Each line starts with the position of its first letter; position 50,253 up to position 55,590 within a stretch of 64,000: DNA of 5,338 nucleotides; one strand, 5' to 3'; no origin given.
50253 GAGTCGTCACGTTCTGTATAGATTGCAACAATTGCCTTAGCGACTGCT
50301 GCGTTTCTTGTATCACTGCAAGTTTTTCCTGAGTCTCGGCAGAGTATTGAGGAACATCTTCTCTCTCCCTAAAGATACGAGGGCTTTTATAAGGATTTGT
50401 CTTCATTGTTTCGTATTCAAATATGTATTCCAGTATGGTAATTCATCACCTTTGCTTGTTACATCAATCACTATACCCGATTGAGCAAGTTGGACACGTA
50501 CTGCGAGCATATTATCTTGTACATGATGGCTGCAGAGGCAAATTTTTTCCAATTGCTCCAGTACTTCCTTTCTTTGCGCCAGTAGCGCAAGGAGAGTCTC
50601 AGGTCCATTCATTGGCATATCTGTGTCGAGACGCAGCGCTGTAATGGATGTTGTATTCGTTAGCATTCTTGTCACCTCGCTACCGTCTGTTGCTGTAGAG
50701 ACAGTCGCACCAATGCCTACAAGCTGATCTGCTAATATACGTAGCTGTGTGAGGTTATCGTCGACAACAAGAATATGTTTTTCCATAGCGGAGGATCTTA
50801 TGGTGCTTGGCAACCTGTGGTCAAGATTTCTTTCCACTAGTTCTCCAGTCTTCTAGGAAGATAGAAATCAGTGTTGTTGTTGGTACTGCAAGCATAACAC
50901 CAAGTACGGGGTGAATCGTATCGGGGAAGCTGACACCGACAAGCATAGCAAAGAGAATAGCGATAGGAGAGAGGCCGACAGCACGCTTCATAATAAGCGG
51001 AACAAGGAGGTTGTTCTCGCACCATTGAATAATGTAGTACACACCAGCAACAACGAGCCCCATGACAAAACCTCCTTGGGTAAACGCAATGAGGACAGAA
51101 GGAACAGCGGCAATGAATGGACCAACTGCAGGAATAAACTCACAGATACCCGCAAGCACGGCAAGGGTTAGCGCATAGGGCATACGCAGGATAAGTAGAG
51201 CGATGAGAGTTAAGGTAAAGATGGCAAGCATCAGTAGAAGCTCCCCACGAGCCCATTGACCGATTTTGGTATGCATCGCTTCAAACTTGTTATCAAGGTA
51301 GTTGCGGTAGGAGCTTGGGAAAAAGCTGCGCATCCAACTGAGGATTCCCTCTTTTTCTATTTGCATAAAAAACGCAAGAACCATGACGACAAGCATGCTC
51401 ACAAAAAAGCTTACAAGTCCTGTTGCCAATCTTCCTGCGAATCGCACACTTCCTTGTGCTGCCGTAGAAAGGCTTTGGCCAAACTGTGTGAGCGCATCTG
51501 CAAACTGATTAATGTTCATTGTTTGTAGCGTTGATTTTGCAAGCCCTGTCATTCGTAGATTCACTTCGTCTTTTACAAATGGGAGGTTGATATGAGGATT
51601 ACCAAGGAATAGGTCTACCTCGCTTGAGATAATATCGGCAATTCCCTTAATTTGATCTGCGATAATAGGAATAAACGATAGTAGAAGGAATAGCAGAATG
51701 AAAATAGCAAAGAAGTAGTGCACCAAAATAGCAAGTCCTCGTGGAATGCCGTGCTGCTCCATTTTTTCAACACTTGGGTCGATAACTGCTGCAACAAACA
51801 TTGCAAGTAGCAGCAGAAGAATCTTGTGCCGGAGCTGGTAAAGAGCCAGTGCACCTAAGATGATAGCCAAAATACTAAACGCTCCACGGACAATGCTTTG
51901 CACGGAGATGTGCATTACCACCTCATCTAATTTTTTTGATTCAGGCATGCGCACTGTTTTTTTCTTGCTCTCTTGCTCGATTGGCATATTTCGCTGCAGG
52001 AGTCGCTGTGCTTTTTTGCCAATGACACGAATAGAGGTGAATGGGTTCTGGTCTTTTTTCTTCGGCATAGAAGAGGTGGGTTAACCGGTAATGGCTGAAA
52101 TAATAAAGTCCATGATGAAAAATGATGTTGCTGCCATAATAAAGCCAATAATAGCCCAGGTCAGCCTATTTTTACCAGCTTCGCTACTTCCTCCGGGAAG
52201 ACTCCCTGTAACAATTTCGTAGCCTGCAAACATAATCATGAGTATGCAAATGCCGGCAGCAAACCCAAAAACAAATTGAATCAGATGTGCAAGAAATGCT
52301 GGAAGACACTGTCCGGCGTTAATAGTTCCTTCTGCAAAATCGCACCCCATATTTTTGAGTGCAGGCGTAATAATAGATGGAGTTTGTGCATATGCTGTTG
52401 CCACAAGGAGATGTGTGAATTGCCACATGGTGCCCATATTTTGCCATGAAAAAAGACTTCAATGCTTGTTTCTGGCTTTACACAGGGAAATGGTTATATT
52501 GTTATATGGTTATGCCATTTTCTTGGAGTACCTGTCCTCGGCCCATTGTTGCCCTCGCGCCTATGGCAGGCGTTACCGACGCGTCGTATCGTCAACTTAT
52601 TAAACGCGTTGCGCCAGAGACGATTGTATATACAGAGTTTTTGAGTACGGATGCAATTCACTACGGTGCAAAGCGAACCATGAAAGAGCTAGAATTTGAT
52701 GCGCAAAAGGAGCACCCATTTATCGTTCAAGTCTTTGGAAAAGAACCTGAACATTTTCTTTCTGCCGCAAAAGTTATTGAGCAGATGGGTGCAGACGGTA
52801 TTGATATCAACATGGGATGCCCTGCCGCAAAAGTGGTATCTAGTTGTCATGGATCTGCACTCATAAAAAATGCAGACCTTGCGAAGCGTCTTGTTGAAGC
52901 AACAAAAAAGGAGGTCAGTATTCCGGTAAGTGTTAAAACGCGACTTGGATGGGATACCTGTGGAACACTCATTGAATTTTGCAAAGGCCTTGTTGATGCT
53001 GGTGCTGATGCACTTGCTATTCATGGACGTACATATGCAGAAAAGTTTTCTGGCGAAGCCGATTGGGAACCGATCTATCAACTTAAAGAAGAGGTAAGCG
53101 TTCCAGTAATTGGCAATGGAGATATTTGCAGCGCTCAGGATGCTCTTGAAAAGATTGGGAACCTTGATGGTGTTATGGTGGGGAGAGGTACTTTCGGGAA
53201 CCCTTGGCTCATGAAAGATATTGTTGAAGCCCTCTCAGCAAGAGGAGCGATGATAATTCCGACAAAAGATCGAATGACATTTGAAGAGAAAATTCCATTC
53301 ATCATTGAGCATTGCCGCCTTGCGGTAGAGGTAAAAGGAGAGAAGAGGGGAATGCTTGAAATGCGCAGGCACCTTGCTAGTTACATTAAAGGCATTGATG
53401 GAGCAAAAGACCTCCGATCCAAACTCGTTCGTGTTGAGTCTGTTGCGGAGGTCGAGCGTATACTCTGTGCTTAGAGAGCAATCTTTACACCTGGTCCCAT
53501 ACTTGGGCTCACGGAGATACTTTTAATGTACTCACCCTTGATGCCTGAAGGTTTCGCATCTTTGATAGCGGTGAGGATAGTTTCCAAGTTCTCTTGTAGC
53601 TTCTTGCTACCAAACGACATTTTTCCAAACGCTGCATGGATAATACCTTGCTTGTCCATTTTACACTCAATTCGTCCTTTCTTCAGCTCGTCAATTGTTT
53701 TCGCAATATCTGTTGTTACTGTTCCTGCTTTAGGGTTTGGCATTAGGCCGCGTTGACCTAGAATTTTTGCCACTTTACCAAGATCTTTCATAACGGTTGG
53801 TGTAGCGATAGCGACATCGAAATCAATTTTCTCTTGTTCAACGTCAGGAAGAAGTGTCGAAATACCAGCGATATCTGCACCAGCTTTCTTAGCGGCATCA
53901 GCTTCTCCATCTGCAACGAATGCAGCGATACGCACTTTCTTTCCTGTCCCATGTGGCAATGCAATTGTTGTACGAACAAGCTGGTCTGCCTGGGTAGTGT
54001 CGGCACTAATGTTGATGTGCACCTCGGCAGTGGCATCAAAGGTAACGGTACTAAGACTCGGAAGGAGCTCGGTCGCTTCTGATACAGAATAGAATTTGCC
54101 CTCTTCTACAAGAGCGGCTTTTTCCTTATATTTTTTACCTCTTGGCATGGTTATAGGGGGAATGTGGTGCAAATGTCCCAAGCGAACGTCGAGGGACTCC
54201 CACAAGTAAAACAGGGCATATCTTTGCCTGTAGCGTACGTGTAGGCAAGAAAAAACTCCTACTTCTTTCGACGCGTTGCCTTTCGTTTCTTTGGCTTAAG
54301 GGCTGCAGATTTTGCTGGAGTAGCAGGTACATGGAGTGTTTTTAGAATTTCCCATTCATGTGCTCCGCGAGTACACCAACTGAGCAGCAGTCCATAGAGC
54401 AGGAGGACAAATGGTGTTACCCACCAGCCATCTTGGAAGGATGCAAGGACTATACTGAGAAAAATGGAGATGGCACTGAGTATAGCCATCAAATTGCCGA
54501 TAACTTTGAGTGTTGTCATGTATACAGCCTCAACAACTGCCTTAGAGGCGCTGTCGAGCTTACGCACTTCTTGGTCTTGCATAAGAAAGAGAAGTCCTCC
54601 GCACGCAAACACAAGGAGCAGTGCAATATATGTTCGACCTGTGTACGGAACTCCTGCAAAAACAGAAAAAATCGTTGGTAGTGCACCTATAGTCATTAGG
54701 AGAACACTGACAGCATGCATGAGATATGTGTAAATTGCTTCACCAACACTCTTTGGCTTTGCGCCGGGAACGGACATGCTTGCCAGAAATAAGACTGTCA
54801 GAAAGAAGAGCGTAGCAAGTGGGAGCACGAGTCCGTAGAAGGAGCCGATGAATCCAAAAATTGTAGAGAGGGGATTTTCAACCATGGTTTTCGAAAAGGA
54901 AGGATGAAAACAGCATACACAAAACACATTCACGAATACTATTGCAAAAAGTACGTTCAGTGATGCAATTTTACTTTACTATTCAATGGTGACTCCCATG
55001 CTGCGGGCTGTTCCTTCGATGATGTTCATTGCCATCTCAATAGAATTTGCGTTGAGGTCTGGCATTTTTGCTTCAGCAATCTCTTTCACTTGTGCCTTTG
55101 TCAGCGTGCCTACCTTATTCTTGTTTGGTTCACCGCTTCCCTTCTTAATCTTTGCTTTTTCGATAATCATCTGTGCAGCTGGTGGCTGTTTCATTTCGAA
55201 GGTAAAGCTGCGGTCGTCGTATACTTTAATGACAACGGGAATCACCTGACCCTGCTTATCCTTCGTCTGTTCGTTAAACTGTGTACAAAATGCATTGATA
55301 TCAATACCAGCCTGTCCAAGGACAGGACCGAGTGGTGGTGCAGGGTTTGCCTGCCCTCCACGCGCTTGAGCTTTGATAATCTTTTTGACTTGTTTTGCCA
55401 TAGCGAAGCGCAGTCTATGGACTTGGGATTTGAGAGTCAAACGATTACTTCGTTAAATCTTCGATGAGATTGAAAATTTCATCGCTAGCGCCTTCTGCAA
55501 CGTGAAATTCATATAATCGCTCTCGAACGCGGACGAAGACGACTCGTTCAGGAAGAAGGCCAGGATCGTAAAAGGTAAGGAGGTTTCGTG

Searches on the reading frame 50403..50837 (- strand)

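Call 82: search_protein_families(library=pfam, proteins=[window:50403-50837:-], max_evalue=0.0001)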
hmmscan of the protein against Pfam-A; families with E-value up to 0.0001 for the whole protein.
window:50403-50837:- (144 aa): 1 family
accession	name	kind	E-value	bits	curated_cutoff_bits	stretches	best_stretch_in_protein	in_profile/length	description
PF00072.30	Response_reg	-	6.7e-06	26.7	30.2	1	22-113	1-87/111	Response regulator receiver domain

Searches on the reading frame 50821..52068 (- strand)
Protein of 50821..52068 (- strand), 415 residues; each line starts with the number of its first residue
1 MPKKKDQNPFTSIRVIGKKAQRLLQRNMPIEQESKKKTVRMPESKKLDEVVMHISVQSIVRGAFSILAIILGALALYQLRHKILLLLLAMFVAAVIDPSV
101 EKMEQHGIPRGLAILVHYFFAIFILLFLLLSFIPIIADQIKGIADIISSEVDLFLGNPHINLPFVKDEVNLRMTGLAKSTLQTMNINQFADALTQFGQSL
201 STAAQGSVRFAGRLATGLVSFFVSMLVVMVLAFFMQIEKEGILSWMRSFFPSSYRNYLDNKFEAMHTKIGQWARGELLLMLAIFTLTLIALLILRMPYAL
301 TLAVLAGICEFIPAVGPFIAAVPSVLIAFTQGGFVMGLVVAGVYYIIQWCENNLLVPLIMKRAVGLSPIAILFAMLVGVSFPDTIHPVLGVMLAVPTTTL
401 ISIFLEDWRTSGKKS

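Call 82: search_protein_families(library=pfam, proteins=[window:50821-52068:-], max_evalue=0.0001)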
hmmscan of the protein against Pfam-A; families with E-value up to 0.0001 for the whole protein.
window:50821-52068:- (415 aa): 1 family
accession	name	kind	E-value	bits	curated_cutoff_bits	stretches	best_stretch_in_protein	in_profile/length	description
PF01594.21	AI-2E_transport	-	4e-52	177.8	34.3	1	64-409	2-327/327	AI-2E family transporter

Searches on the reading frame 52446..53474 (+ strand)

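Call 82: search_protein_families(library=pfam, proteins=[window:52446-53474:+], max_evalue=0.0001)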
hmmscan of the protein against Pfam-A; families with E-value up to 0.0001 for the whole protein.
window:52446-53474:+ (342 aa): 2 families
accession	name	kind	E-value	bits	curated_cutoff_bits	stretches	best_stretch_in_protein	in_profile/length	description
PF01207.24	Dus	-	3.5e-83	279.7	20.4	1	37-336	2-298/311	Dihydrouridine synthase (Dus)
PF01180.27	DHO_dh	-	7.2e-10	39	27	0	210-264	230-288/291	Dihydroorotate dehydrogenase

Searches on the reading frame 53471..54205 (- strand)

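Call 82: search_protein_families(library=pfam, proteins=[window:53471-54205:-], max_evalue=0.0001)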
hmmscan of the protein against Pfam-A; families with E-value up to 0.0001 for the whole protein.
window:53471-54205:- (244 aa): 1 family
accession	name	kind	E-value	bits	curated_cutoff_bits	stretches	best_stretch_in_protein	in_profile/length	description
PF00687.26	Ribosomal_L1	-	1e-56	192.1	32.2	1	53-238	6-198/198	Ribosomal protein L1p/L10e family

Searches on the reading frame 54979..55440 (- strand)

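Call 82: search_protein_families(library=pfam, proteins=[window:54979-55440:-], max_evalue=0.0001)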
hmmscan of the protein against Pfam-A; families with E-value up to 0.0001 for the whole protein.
window:54979-55440:- (153 aa): 2 families
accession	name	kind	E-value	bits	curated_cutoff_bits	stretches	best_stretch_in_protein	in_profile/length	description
PF00298.24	Ribosomal_L11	-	1.6e-27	96.2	21.4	1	84-152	1-69/69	Ribosomal protein L11, RNA binding domain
PF03946.19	Ribosomal_L11_N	-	1e-24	86.5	32.9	1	22-79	1-58/58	Ribosomal protein L11, N-terminal domain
